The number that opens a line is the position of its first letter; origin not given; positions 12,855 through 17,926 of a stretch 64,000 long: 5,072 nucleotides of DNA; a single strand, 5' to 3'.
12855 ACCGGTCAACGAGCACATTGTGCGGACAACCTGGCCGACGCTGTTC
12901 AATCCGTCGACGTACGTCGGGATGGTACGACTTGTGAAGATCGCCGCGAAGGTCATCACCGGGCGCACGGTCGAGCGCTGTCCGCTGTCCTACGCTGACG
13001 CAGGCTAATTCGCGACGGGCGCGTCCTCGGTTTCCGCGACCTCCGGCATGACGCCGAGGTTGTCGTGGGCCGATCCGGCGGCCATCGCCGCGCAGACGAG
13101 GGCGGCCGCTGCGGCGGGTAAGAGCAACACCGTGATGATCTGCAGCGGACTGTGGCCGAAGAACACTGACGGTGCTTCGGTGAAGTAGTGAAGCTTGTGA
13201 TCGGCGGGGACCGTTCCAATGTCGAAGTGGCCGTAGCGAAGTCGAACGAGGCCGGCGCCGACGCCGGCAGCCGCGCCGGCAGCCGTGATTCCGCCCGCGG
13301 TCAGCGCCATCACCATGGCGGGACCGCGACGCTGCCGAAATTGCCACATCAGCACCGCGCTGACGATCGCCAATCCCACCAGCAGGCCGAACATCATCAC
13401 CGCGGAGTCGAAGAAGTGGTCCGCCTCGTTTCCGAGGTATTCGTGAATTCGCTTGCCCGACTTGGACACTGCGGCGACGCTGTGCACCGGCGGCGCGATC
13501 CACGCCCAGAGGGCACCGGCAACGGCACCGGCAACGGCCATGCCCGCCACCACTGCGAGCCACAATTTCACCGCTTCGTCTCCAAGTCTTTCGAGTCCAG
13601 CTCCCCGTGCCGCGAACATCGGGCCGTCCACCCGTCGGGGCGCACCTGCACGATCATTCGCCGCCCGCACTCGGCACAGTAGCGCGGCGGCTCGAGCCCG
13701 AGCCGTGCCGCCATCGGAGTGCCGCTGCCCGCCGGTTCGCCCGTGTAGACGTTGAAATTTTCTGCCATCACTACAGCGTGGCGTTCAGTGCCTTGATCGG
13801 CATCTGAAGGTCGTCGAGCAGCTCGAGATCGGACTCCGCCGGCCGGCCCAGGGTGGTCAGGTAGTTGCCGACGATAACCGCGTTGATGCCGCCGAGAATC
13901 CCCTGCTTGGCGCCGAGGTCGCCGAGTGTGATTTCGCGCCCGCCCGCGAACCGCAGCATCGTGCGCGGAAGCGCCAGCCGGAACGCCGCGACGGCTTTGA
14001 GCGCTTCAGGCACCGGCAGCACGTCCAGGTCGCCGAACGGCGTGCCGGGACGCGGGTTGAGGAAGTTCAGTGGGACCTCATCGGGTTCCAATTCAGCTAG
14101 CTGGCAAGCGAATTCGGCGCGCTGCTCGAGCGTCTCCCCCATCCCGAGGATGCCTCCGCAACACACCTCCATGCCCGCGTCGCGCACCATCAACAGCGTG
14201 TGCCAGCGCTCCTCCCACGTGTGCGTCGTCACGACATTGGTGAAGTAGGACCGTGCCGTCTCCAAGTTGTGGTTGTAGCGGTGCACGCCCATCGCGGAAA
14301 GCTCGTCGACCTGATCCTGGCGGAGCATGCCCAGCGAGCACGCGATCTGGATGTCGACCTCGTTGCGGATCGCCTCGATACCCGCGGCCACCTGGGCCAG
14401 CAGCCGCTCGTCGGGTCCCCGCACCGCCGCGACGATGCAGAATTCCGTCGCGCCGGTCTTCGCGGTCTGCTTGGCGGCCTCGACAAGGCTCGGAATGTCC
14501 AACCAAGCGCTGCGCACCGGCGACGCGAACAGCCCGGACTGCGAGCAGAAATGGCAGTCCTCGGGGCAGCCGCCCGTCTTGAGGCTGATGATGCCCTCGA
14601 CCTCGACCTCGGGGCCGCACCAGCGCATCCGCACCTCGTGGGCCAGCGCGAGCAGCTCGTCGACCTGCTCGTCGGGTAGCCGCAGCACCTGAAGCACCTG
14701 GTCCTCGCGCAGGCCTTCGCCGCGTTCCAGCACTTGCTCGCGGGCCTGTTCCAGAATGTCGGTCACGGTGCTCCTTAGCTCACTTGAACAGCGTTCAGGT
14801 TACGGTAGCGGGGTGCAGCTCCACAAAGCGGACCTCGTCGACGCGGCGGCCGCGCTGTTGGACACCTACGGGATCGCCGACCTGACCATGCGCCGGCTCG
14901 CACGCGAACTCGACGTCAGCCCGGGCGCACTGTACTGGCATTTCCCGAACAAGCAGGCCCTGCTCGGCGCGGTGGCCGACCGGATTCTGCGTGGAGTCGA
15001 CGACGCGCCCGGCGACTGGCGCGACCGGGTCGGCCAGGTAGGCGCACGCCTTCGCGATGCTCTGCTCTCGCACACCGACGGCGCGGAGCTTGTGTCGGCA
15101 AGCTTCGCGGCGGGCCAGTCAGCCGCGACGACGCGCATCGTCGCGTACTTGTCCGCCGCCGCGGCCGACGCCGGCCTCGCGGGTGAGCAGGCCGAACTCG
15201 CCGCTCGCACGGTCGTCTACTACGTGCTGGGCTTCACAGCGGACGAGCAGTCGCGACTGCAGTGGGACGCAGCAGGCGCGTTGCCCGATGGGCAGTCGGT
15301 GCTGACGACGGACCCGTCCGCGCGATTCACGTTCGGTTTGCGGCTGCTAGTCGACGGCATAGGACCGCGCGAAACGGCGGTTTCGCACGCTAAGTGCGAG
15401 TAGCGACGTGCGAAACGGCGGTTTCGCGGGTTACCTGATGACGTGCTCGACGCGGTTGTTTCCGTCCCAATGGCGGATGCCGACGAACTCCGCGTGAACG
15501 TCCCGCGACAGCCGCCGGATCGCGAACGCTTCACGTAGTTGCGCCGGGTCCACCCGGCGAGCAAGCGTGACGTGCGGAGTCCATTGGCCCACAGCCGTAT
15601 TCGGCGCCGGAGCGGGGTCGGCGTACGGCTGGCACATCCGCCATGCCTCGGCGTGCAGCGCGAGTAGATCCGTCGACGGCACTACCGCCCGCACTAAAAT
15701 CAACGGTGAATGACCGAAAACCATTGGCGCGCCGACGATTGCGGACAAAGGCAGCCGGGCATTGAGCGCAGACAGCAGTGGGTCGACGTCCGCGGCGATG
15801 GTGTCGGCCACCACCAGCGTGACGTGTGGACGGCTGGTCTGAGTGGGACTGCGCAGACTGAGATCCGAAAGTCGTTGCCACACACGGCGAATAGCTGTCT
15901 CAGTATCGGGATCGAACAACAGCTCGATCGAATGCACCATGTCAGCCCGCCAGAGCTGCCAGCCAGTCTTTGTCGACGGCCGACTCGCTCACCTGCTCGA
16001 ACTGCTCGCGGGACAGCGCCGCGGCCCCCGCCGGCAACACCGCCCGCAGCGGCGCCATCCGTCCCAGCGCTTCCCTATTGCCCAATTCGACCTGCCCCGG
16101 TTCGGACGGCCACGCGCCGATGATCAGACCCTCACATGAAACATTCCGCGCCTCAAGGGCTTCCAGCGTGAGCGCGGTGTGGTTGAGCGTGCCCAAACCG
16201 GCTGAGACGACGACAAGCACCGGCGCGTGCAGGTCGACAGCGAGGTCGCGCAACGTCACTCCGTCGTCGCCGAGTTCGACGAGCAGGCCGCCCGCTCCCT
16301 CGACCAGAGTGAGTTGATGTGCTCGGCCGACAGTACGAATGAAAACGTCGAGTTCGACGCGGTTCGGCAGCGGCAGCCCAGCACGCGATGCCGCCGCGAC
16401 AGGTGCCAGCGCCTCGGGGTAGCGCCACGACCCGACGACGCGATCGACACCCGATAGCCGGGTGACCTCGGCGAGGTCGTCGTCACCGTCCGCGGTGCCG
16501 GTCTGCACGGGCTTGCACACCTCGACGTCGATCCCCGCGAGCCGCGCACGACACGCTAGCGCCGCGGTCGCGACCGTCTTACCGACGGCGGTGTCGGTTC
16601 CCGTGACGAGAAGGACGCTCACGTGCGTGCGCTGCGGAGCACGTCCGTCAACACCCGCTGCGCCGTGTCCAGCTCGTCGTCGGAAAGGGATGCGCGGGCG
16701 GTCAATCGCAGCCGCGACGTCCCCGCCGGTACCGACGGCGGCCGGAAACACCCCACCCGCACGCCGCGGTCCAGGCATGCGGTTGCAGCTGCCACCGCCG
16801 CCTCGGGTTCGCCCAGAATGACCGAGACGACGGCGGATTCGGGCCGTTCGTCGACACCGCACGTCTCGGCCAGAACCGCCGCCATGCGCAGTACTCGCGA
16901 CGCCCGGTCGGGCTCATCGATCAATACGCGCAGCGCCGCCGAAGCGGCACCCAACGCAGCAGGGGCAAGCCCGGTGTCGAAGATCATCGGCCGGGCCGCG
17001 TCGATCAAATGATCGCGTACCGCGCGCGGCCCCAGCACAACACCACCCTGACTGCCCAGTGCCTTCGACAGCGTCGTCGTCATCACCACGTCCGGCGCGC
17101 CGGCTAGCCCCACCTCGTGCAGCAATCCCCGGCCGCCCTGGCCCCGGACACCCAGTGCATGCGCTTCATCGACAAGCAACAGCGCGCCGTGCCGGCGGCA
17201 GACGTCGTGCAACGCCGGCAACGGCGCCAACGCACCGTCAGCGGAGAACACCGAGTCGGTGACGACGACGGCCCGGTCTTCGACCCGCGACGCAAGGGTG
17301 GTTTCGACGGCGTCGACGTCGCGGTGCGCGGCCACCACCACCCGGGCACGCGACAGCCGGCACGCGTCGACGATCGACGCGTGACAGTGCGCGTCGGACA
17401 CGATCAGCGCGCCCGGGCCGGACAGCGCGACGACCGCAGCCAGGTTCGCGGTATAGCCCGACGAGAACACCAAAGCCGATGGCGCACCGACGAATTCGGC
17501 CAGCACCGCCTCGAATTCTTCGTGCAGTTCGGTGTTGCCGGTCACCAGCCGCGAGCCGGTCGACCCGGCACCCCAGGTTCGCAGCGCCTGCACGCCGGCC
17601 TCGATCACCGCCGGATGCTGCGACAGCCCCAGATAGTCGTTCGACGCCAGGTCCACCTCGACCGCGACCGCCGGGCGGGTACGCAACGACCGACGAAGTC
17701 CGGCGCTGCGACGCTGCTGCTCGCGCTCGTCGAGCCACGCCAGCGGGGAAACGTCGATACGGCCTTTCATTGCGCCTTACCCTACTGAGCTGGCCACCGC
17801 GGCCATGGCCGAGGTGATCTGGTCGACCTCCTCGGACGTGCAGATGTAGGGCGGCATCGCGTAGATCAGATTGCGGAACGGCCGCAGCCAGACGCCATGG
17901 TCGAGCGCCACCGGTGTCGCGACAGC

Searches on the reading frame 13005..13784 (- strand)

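Call 89: search_protein_families(library=pfam, proteins=[window:13005-13784:-], max_evalue=0.00001)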
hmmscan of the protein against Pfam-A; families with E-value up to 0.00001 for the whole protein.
window:13005-13784:- (259 aa): 1 family
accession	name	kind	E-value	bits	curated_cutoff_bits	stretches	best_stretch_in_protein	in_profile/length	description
PF10821.13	DUF2567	-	1.3e-57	194.9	30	1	83-245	2-166/166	Protein of unknown function (DUF2567)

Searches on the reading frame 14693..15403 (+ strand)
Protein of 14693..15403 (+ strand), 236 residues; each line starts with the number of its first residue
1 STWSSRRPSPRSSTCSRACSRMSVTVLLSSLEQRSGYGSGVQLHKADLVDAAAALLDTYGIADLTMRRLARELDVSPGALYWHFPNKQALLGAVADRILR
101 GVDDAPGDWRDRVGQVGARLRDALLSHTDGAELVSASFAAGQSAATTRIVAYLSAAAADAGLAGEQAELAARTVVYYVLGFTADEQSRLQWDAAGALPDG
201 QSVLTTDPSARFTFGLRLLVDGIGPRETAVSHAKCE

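Call 89: search_protein_families(library=pfam, proteins=[window:14693-15403:+], max_evalue=0.00001)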
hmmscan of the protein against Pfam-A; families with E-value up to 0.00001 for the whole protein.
window:14693-15403:+ (236 aa): 2 families
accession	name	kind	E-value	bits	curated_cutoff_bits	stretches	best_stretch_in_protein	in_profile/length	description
PF00440.29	TetR_N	-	1.5e-15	57.2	24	1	48-94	1-47/47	Bacterial regulatory proteins, tetR family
PF02909.22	TetR_C_1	-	8e-14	52.2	21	1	106-190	6-88/146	Tetracyclin repressor-like, C-terminal domain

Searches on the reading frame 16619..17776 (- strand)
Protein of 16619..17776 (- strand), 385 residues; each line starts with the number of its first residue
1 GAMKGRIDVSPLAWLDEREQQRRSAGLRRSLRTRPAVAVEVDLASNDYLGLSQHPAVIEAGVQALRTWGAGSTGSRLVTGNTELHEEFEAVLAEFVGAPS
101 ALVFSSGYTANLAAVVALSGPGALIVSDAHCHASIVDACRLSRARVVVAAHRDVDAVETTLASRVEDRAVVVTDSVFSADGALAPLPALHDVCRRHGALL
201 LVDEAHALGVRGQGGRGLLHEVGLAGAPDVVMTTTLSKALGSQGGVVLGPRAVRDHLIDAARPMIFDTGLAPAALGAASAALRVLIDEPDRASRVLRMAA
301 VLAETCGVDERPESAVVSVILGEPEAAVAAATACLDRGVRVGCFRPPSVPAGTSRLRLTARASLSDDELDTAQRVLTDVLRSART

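Call 88: search_protein_families(library=pfam, proteins=[window:16619-17776:-], max_evalue=0.00001)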
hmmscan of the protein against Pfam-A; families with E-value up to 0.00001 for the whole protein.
window:16619-17776:- (385 aa): 4 families
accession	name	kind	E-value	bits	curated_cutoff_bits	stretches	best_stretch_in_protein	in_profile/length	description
PF00155.27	Aminotran_1_2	-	2.4e-61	208.3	19.7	1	41-373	4-358/361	Aminotransferase class I and II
PF01041.23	DegT_DnrJ_EryC1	-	7.6e-11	42.3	19.8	1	84-223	25-160/360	DegT/DnrJ/EryC1/StrS aminotransferase family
PF00266.25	Aminotran_5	-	2.3e-09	37.2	21.5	1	55-209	13-181/371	Aminotransferase class-V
PF01053.26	Cys_Met_Meta_PP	-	1.3e-06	27.7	27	1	85-210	54-180/381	Cys/Met metabolism PLP-dependent enzyme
